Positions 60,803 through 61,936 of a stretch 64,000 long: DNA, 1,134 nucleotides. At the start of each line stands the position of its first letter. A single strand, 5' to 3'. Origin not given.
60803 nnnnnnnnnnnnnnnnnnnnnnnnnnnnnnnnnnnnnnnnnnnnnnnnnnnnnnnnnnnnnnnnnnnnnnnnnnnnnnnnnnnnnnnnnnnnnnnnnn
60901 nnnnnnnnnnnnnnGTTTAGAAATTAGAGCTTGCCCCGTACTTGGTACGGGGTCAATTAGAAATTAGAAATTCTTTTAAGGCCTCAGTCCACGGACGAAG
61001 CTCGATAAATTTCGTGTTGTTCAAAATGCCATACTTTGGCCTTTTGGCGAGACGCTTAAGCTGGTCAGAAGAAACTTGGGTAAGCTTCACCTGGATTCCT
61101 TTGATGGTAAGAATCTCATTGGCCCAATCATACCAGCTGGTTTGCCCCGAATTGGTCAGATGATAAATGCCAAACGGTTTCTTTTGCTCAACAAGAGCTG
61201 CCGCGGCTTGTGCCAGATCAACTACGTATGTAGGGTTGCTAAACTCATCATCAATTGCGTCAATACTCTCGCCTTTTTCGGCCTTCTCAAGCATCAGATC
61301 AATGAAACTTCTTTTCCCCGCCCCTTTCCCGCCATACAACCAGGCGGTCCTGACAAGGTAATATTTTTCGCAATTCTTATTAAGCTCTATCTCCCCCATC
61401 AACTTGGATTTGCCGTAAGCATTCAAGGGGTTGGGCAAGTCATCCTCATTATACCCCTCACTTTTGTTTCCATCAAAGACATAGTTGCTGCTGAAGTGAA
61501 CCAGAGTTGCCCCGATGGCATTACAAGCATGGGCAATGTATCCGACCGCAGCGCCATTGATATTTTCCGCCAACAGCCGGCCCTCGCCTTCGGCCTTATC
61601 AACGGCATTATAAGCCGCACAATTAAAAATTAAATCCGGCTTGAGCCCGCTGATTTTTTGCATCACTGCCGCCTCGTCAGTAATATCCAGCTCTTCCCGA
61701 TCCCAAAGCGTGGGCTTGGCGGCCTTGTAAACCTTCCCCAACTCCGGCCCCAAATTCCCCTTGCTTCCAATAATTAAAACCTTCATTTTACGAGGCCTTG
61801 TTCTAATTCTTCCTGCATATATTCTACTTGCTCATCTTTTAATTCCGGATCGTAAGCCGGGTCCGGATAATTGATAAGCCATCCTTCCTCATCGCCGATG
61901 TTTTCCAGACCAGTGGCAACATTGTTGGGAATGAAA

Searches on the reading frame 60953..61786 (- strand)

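Call 29: search_protein_families(library=pfam, proteins=[window:60953-61786:-], max_evalue=0.001)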
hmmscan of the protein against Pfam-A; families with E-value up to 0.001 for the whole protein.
window:60953-61786:- (277 aa): 4 families
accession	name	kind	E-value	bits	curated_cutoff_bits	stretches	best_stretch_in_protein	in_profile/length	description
PF04321.23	RmlD_sub_bind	-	3.6e-81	272.8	27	1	1-274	1-282/287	RmlD substrate binding domain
PF01370.27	Epimerase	-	1.5e-17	64.2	20.9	1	4-204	2-233/240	NAD dependent epimerase/dehydratase family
PF16363.11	GDP_Man_Dehyd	-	4.3e-08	33.4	27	1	32-144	58-173/332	GDP-mannose 4,6 dehydratase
PF02719.21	Polysacc_synt_2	-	0.00061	19.5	20.2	0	34-194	62-209/293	Polysaccharide biosynthesis protein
